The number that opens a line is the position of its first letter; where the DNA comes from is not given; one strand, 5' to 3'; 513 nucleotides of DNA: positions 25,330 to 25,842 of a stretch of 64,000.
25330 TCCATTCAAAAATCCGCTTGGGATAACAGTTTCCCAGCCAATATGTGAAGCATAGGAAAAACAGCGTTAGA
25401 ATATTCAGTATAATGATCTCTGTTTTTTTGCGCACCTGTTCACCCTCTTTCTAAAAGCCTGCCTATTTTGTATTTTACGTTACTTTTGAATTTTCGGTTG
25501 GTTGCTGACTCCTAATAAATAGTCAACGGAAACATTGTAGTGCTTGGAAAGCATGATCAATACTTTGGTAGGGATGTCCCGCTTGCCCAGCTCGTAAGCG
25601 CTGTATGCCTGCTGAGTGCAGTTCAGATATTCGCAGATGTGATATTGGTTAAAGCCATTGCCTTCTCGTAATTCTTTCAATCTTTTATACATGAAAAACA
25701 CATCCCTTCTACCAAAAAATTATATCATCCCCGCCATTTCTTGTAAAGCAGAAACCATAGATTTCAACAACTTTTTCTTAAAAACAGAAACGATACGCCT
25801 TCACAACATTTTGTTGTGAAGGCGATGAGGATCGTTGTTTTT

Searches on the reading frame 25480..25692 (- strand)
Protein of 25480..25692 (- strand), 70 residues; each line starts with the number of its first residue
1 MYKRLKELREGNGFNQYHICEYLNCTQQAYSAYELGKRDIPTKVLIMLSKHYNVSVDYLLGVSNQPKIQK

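Call 6: search_protein_families(library=pfam, proteins=[window:25480-25692:-])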
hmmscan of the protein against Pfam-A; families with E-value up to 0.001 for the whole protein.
window:25480-25692:- (70 aa): 3 families
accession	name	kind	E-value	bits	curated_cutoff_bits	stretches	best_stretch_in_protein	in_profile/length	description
PF01381.28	HTH_3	-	1.1e-10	41.8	23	1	5-59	1-55/55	Helix-turn-helix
PF12844.13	HTH_19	-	7.4e-09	35.8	30.2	1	2-60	1-59/64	Helix-turn-helix domain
PF13560.12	HTH_31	-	0.0003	21.5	27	1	4-56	5-58/64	Helix-turn-helix domain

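Call 11: find_encoding_contigs(protein=window:25480-25692:-, flank=10000, max_places=10)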
Protein window:25480-25692:- (70 aa): 7 contigs read that carry it; 7 places shown.
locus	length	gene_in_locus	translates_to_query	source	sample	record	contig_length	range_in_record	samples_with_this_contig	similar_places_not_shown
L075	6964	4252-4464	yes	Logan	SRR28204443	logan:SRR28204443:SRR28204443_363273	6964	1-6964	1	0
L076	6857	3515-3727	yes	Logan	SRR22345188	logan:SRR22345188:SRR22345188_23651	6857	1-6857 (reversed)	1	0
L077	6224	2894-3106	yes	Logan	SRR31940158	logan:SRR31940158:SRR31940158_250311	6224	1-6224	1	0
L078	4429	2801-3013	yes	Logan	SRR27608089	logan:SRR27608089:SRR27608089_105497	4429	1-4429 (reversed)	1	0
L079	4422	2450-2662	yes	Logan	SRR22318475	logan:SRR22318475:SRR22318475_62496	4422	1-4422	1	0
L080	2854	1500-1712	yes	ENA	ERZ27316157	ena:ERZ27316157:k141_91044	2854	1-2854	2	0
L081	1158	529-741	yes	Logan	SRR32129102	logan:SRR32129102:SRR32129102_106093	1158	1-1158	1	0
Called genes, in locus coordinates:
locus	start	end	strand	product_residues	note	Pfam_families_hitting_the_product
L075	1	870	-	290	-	?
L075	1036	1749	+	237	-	PF00106:adh_short, PF01370:Epimerase (weak), PF08659:KR, PF13561:adh_short_C2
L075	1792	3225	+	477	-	PF01235:Na_Ala_symp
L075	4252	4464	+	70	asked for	PF12844:HTH_19, PF01381:HTH_3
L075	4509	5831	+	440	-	-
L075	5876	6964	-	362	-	?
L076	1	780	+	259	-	?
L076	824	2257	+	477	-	PF01235:Na_Ala_symp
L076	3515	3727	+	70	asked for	PF12844:HTH_19, PF01381:HTH_3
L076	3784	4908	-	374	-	PF01522:Polysacc_deac_1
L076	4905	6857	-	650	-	?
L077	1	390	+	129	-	?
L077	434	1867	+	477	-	PF01235:Na_Ala_symp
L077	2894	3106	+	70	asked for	PF12844:HTH_19, PF01381:HTH_3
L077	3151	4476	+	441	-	-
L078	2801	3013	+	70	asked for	PF12844:HTH_19, PF01381:HTH_3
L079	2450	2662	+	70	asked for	PF12844:HTH_19, PF01381:HTH_3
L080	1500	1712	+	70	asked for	PF12844:HTH_19, PF01381:HTH_3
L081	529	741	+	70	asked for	PF12844:HTH_19, PF01381:HTH_3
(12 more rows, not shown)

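Call 17: find_homologous_proteins(query=window:25480-25692:-, max_evalue=0.00001)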
Query window:25480-25692:- (70 aa): 77 proteins with E <= 0.00001 among 81 candidates.
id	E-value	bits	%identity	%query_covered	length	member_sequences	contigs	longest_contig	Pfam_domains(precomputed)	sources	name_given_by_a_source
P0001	1.7e-39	150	99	100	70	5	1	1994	PF12844.14,PF01381.29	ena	-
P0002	2.5e-19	86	65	94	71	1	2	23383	PF12844.14,PF01381.29,PF13560.13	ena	-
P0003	4.0e-19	86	66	91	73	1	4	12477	PF12844.14,PF01381.29,PF13560.13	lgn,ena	-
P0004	6.8e-19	85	58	96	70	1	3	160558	PF12844.14,PF01381.29,PF13560.13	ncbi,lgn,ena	-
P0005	7.5e-19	85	62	94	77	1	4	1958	PF12844.14,PF01381.29,PF13560.13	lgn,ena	-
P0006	1.1e-18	84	66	91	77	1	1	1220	PF12844.14,PF01381.29,PF13560.13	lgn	-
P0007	1.1e-18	84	62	93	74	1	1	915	PF12844.14,PF01381.29,PF13560.13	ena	-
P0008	1.6e-18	84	64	91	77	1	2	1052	PF12844.14,PF01381.29,PF13560.13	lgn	-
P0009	2.1e-18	83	64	91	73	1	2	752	PF12844.14,PF01381.29,PF13560.13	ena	-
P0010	3.4e-18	83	59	94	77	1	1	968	PF12844.14,PF01381.29,PF13560.13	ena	-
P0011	6.0e-18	82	61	94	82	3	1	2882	PF12844.14,PF01381.29,PF13560.13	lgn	-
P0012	7.0e-18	82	62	90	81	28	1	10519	PF12844.14,PF01381.29,PF13560.13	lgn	-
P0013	9.7e-18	81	57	97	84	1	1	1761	PF12844.14,PF01381.29,PF15731.12,PF13560.13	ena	-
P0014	1.0e-17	81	64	94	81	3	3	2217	PF12844.14,PF01381.29,PF13560.13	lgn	-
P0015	1.4e-17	81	61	91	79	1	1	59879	PF12844.14,PF01381.29,PF13560.13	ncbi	-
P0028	1.2e-16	78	61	91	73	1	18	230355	PF01381.29,PF13560.13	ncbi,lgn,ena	-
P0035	2.2e-16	77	58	91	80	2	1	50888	PF12844.14,PF01381.29,PF13560.13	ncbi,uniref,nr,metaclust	ncbi:helix-turn-helix domain-containing protein [Acetivibrio ethanolgignens]|uniref:HTH cro/C1-type 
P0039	3.3e-16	76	58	96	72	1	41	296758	PF12844.14,PF01381.29,PF13560.13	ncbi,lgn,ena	-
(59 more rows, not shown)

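Call 18: find_encoding_contigs(protein=P0002, flank=5000, max_places=2)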
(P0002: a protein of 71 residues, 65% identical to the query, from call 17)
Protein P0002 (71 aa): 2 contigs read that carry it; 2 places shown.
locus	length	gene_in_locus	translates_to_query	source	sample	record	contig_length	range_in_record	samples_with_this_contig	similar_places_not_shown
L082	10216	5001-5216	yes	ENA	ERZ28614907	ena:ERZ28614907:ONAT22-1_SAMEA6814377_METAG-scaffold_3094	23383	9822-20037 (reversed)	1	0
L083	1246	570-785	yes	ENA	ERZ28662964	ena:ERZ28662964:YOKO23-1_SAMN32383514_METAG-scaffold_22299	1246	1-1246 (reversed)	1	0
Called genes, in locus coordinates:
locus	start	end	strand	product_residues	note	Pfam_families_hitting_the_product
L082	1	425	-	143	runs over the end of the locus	PF12641:Flavodoxin_3 (weak), PF12724:Flavodoxin_5 (weak), PF00258:Flavodoxin_1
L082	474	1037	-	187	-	PF12672:DUF3793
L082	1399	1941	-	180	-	PF14512:TM1586_NiRdase (faint), PF00881:Nitroreductase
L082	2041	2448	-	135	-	PF01894:YjbQ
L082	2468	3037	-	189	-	-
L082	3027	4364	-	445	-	PF01743:PolyA_pol, PF12627:PolyA_pol_RNAbd, PF01966:HD (weak), PF13735:tRNA_NucTran2_2 (faint)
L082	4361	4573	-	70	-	PF05979:DUF896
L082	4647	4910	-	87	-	-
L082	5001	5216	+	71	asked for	PF12844:HTH_19, PF13560:HTH_31, PF01381:HTH_3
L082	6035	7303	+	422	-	PF01053:Cys_Met_Meta_PP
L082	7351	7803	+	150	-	PF00583:Acetyltransf_1, PF13673:Acetyltransf_10 (weak), PF13508:Acetyltransf_7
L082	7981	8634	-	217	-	PF19700:DUF6198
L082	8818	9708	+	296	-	PF00126:HTH_1, PF03466:LysR_substrate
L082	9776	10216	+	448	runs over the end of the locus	PF01554:MatE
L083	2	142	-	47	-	?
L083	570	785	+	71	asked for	PF12844:HTH_19, PF13560:HTH_31, PF01381:HTH_3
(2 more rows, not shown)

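Call 19: find_encoding_contigs(protein=P0003, flank=5000, max_places=2)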
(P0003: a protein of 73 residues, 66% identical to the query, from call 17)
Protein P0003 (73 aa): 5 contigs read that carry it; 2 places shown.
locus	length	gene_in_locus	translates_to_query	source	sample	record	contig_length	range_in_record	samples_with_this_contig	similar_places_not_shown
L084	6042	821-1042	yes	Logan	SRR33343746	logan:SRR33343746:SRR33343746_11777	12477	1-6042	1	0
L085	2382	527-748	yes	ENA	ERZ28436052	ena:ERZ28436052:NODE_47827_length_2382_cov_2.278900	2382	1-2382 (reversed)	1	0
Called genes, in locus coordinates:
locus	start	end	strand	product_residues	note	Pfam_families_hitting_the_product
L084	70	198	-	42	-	-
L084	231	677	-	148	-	-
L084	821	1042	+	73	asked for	PF12844:HTH_19, PF13560:HTH_31, PF01381:HTH_3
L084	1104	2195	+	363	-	PF07454:SpoIIP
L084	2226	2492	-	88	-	PF05239:PRC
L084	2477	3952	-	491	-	PF09547:SpoIVA_ATPase, PF20438:SpoIVA_middle, PF20439:SpoIVA_C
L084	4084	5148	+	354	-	PF00365:PFK, PF01513:NAD_kinase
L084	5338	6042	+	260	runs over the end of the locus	PF08032:SpoU_sub_bind, PF00588:SpoU_methylase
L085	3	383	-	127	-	?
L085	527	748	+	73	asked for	PF12844:HTH_19, PF13560:HTH_31, PF01381:HTH_3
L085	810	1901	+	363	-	PF07454:SpoIIP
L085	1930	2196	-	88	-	PF05239:PRC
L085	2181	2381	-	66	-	?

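Call 20: find_encoding_contigs(protein=P0004, flank=5000, max_places=2)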
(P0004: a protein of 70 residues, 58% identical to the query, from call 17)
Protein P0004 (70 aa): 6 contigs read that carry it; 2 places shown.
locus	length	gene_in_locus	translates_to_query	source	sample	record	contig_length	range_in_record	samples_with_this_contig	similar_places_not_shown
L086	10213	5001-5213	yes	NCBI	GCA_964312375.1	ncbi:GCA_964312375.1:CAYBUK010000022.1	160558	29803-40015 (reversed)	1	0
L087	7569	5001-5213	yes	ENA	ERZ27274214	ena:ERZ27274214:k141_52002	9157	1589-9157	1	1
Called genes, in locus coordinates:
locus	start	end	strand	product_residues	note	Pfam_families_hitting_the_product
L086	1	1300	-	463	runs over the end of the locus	PF14691:Fer4_20, PF01262:AlaDh_PNT_C (faint), PF01946:Thi4 (weak), PF13738:Pyr_redox_3 (faint), PF07992:Pyr_redox_2, PF12831:FAD_oxidored (faint), PF13450:NAD_binding_8 (weak), PF00070:Pyr_redox (weak)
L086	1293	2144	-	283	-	PF10418:DHODB_Fe-S_bind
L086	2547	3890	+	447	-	PF02812:ELFV_dehydrog_N, PF00208:ELFV_dehydrog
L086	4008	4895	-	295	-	-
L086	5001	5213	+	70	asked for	PF12844:HTH_19, PF13560:HTH_31, PF01381:HTH_3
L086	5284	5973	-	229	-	PF01980:TrmO_N, PF18389:TrmO_C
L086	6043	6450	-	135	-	-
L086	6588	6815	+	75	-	PF13560:HTH_31 (weak), PF12844:HTH_19, PF01381:HTH_3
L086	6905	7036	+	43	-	-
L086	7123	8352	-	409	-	PF06826:Asp-Al_Ex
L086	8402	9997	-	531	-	PF13738:Pyr_redox_3 (faint), PF00890:FAD_binding_2, PF01266:DAO, PF03486:HI0933_like, PF07992:Pyr_redox_2 (weak)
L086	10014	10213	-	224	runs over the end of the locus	PF00111:Fer2 (weak), PF13510:Fer2_4 (weak), PF13237:Fer4_10 (weak), PF12838:Fer4_7, PF13183:Fer4_8 (weak), PF13187:Fer4_9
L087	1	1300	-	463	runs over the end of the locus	PF14691:Fer4_20, PF01262:AlaDh_PNT_C (faint), PF01946:Thi4 (weak), PF13738:Pyr_redox_3 (faint), PF07992:Pyr_redox_2, PF12831:FAD_oxidored (faint), PF13450:NAD_binding_8 (weak), PF00070:Pyr_redox (weak)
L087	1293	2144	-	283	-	PF10418:DHODB_Fe-S_bind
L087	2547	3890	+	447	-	PF02812:ELFV_dehydrog_N, PF00208:ELFV_dehydrog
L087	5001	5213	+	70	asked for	PF12844:HTH_19, PF13560:HTH_31, PF01381:HTH_3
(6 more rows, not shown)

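Call 35: find_encoding_contigs(protein=P0039, flank=3000, max_places=1)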
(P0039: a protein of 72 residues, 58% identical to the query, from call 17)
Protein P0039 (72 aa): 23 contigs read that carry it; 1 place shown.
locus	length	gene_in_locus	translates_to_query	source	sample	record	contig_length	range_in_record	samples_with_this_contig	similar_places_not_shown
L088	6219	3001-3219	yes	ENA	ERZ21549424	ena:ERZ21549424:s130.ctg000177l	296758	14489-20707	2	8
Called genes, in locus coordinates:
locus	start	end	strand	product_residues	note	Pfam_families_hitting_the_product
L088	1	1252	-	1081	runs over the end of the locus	PF00041:fn3 (faint)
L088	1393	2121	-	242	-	PF00963:Cohesin (weak)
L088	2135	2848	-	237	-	PF04203:Sortase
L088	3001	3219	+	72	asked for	PF12844:HTH_19, PF13560:HTH_31, PF01381:HTH_3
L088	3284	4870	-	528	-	PF00133:tRNA-synt_1, PF01406:tRNA-synt_1e (weak), PF09334:tRNA-synt_1g, PF00133:tRNA-synt_1, PF08264:Anticodon_1, PF19303:Anticodon_3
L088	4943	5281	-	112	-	-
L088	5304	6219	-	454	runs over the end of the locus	PF02878:PGM_PMM_I, PF02879:PGM_PMM_II, PF02880:PGM_PMM_III, PF00408:PGM_PMM_IV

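Call 36: find_encoding_contigs(protein=P0028, flank=3000, max_places=1)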
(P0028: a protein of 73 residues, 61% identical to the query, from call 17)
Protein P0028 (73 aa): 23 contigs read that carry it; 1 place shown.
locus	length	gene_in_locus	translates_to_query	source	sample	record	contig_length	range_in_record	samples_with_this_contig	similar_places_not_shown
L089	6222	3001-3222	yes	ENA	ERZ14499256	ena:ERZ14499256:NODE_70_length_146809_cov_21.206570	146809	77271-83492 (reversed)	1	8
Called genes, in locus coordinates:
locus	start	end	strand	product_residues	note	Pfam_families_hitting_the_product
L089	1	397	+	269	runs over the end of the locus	PF04951:Peptidase_M55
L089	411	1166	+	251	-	PF01936:NYN, PF12872:OST-HTH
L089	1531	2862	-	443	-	-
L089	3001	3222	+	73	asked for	PF13560:HTH_31 (weak), PF01381:HTH_3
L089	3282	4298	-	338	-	PF00044:Gp_dh_N, PF02800:Gp_dh_C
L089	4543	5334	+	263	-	PF02518:HATPase_c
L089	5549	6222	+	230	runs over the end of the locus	PF00072:Response_reg, PF00486:Trans_reg_C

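Call 37: find_encoding_contigs(protein=P0035, flank=3000, max_places=1)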
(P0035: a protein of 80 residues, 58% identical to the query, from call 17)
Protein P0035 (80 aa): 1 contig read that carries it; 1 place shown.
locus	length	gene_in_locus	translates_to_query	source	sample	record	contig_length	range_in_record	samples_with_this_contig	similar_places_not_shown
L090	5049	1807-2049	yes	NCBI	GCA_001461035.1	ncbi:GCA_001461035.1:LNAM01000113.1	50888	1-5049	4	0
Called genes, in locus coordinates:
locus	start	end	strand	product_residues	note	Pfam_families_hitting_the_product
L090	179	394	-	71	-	-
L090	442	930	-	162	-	-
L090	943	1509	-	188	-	-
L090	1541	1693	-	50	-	-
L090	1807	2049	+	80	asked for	PF12844:HTH_19, PF13560:HTH_31, PF01381:HTH_3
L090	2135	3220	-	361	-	-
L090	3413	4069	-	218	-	PF00027:cNMP_binding (weak), PF13545:HTH_Crp_2, PF00325:Crp (weak)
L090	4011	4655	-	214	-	PF12801:Fer4_5 (faint)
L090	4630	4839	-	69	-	PF12797:Fer4_2 (faint), PF00037:Fer4, PF13237:Fer4_10, PF14697:Fer4_21, PF12838:Fer4_7, PF13187:Fer4_9 (weak), PF25160:LdpA_Fe-S-bd (weak), PF00037:Fer4 (weak), +6 more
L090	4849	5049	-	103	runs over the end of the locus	PF00085:Thioredoxin, PF00578:AhpC-TSA (weak), PF13098:Thioredoxin_2, PF13192:Thioredoxin_3 (weak), PF13905:Thioredoxin_8 (faint)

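Call 55: search_protein_families(library=ncbifam, proteins=[window:25480-25692:-], max_evalue=0.01)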
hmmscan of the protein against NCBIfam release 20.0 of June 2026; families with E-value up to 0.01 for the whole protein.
window:25480-25692:- (70 aa): 3 families
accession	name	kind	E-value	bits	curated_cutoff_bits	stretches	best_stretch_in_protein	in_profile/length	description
NF041951.1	phage_RstR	subfamily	2.8e-09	37.2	80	1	3-67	5-69/108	RstR family transcriptional repressor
NF052239.1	antitox_spr1629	equivalog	0.00012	21.3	335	1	3-62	5-64/377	spr1629 family repressor/antitoxin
NF047948.1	male_kill_WMK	equivalog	0.0012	18.4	300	1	3-61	165-223/300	WO male-killing family protein Wmk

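Call 56: find_related_loci(query=A1, collection=viral_contigs, flank=1500)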
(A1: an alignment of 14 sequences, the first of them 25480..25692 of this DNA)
Query A1 (70 aa) in viral_contigs; peptide patterns used: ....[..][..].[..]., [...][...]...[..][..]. (x = any residue, [..] = any of these).
48 stretches matched a pattern; 19 encode a relative of the query (tblastn E <= 1e-3); 19 distinct loci.
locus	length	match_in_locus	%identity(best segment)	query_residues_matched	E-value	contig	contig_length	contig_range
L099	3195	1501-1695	54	1-65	1e-22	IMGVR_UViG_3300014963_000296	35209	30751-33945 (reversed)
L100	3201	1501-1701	54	1-67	7e-22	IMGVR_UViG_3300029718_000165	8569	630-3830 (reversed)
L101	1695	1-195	54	1-65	5e-20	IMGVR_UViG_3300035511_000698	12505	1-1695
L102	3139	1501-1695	51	1-65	5e-19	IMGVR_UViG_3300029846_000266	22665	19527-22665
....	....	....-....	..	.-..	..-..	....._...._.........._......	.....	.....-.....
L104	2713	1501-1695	49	1-65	7e-18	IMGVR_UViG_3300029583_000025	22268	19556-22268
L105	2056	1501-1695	45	1-65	3e-16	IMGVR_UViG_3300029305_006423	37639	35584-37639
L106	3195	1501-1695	42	4-68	1e-14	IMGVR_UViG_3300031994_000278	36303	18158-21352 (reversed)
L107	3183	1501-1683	49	4-64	2e-14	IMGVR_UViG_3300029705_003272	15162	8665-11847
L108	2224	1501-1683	46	2-62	9e-14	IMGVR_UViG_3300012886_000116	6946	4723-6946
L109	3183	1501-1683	46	4-64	8e-13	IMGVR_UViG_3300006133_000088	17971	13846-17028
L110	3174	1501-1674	41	4-61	1e-11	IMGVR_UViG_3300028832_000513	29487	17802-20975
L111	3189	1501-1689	40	3-65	8e-11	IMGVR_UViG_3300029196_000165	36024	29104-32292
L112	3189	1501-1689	40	3-65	8e-11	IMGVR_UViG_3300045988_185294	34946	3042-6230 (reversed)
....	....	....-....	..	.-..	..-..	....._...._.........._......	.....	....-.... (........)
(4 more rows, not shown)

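Call 58: search_solved_structures(query=window:25480-25692:-, max_evalue=0.01)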
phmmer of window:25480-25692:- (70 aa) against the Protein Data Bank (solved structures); distinct sequences matched with E-value up to 0.01: 3.
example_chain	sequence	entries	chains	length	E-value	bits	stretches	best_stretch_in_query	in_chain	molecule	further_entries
7t8i_A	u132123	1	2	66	1.7e-09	40.8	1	3-61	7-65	Phage element (ICEBs1)transcriptional regulator (Xre family)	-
3op9_A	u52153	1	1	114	0.0016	22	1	4-68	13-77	Pli0006 protein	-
1per_L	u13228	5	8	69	0.0048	20.5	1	3-64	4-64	PROTEIN (434 REPRESSOR) | 434 REPRESSOR | REPRESSOR PROTEIN CI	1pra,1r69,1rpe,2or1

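Call 63: search_dna_similar(query=window:25480-25692:-, collection=phages, mode=protein, max_evalue=1e-8, max_rows=12)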
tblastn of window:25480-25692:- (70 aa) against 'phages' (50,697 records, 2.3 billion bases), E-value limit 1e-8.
Records with a match: 16; places in all: 16; records where one place covers at least 80% of the query: 16.
Best place of each record, by identity: <60% 16.
By first word of the organism name: Bacteriophage 8; bajarodino 6; Marinitoga 1; Clostridioides 1.
By host as written in the record: - 11; Peromyscus fraterculus 3; Marinitoga camini 1197 1; Clostridioides sp. ES-S-0107-01 1.
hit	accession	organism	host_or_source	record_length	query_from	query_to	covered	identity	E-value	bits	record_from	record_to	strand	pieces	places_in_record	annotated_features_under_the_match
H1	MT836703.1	Bacteriophage sp.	human fecal samples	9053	2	67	94%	51.5%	2e-15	74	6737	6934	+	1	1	record has no annotation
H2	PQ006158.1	bajarodino virus 37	Peromyscus fraterculus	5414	4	67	91%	50.0%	6e-11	61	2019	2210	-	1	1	repressor protein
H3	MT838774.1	Bacteriophage sp.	human fecal samples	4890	1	65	93%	47.7%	2e-16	76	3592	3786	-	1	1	record has no annotation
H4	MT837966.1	Bacteriophage sp.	human fecal samples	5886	4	66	90%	46.0%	2e-11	62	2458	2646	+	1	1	record has no annotation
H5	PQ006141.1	bajarodino virus 42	Neotoma bryanti feces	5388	4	60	81%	50.9%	6e-10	58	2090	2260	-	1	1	repressor protein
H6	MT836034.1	Bacteriophage sp.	human fecal samples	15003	2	66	93%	44.6%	8e-11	61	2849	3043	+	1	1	record has no annotation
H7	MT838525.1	Bacteriophage sp.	human fecal samples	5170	2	67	94%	43.9%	1e-11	63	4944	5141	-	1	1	record has no annotation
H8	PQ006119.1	bajarodino virus 76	Chaetodipus spinatus feces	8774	1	67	96%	41.8%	6e-10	58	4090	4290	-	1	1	repressor protein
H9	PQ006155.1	bajarodino virus 43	Neotoma bryanti feces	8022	1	66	94%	42.4%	3e-11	62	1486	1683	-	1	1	repressor protein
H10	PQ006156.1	bajarodino virus 28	Peromyscus fraterculus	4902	3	65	90%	44.4%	2e-10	60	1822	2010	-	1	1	repressor protein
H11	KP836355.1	Marinitoga camini virus 1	Marinitoga camini 1197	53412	3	65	90%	44.4%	7e-10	58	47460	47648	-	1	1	transcriptional regulator, XRE family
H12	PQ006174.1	bajarodino virus 14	Peromyscus fraterculus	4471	4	64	87%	42.6%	3e-9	56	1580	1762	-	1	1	repressor protein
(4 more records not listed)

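Call 64: search_dna_similar(query=window:25480-25692:-, collection=plasmids, mode=protein, max_evalue=1e-8, max_rows=12)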
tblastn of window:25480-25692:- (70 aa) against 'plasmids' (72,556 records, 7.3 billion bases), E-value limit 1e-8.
Records with a match: 19; places in all: 21; records where one place covers at least 80% of the query: 19.
Best place of each record, by identity: <60% 19.
By first word of the organism name: Enterococcus 9; Monoglobus 3; Subdoligranulum 2; Paenibacillus 2; Streptococcus 1; Clostridium 1; Selenomonas 1.
By predicted mobility (MOB-suite, as given by PLSDB): non-mobilizable 10; conjugative 5; mobilizable 4.
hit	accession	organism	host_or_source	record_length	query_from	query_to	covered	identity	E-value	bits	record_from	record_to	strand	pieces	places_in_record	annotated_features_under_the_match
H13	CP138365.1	Streptococcus agalactiae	Homo sapiens,cell culture,urine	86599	1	66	94%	48.5%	2e-13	70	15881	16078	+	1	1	helix-turn-helix transcriptional regulator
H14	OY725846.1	Subdoligranulum variabile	-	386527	1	65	93%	47.7%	2e-13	69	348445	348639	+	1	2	none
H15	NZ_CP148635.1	Clostridium perfringens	Homo sapiens,single cell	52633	1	64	91%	46.9%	3e-12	66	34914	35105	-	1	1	helix-turn-helix transcriptional regulator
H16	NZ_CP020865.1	Paenibacillus sp. Cedars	Single culture,Alkaline pool submerged ...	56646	1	67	96%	44.8%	2e-12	67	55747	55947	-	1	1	helix-turn-helix transcriptional regulator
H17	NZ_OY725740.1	Monoglobus pectinilyticus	-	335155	4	67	91%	43.8%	4e-9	57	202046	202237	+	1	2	helix-turn-helix transcriptional regulator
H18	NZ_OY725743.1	Monoglobus pectinilyticus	-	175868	6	68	90%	43.3%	3e-9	58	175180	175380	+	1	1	helix-turn-helix transcriptional regulator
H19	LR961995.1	Enterococcus faecalis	-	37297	1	67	96%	40.3%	2e-9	58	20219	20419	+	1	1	record has no annotation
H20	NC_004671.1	Enterococcus faecalis V583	-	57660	1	67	96%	40.3%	2e-9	58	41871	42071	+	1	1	helix-turn-helix transcriptional regulator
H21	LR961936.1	Enterococcus faecalis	-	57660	1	67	96%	40.3%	2e-9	58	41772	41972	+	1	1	record has no annotation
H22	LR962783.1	Enterococcus faecalis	-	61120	1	67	96%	40.3%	2e-9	58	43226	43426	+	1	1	none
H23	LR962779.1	Enterococcus faecalis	-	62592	1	67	96%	40.3%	2e-9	58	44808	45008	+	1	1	record has no annotation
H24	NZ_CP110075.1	Enterococcus faecalis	Homo sapiens,saliva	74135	1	67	96%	40.3%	2e-9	58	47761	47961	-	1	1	helix-turn-helix transcriptional regulator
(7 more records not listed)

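Call 78: search_protein_families(library=padloc, proteins=[window:25480-25692:-], max_evalue=0.01)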
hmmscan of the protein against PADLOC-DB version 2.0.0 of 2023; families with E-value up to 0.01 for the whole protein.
window:25480-25692:- (70 aa): 9 families
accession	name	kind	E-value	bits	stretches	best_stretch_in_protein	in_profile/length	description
PDLC03947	RmrA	-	2e-07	28.2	1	3-66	14-77/383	-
PDLC02926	HTH_VI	-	2.3e-07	29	1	3-65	4-66/92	-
PDLC03954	RmrA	-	1.1e-06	25.8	1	3-67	13-77/380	-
PDLC03951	RmrA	-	2.9e-05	21.2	1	3-64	11-72/400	-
PDLC03952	RmrA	-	2.9e-05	21.1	1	3-61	25-83/395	-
PDLC03945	RmrA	-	6e-05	20.4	1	3-65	5-67/394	-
PDLC04142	capH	-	8e-05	21.7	1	3-65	9-71/103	capH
PDLC03950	RmrA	-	0.00026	18.1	1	3-60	5-62/369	-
PDLC03944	RmrA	-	0.00027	18.1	1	3-62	9-68/384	-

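Call 79: search_protein_families(library=phrogs, proteins=[window:25480-25692:-], max_evalue=0.001)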
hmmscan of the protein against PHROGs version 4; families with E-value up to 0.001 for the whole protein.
window:25480-25692:- (70 aa): 9 families
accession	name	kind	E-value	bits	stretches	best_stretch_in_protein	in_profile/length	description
phrog_8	-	transcription regulation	1.2e-18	68.7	1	2-69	78-145/346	transcriptional regulator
phrog_3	-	transcription regulation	8.2e-10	40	1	1-67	89-153/430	transcriptional repressor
phrog_2967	-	transcription regulation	2.2e-08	34.9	1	2-65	12-75/225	transcriptional regulator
phrog_7396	-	unknown function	1.9e-07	32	1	4-67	19-85/227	-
phrog_4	-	transcription regulation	4.2e-07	30.3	1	2-65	138-197/400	transcriptional repressor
phrog_2328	-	transcription regulation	2.9e-06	28.1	1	3-64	18-79/128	transcriptional repressor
phrog_2439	-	transcription regulation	2.2e-05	24.5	1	3-63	10-70/367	transcriptional regulator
phrog_1994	-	DNA, RNA and nucleotide metabolism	4.6e-05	24.4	1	3-67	2-66/170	DNA binding protein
phrog_34939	-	unknown function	0.00032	21.4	1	4-67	13-77/280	-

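Call 84: find_related_loci(query=window:25480-25692:-, collection=viral_contigs, flank=2500)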
Query window:25480-25692:- (70 aa) in viral_contigs; peptide patterns used: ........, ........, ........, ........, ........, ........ (x = any residue, [..] = any of these).
12 stretches matched a pattern; 3 encode a relative of the query (tblastn E <= 1e-3); 3 distinct loci.
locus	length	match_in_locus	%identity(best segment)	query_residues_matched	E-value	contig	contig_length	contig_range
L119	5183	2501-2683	49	4-64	4e-15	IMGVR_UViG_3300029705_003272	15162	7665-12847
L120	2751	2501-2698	38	3-68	9e-12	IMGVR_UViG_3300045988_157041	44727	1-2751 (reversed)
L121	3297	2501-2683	31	4-64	3e-8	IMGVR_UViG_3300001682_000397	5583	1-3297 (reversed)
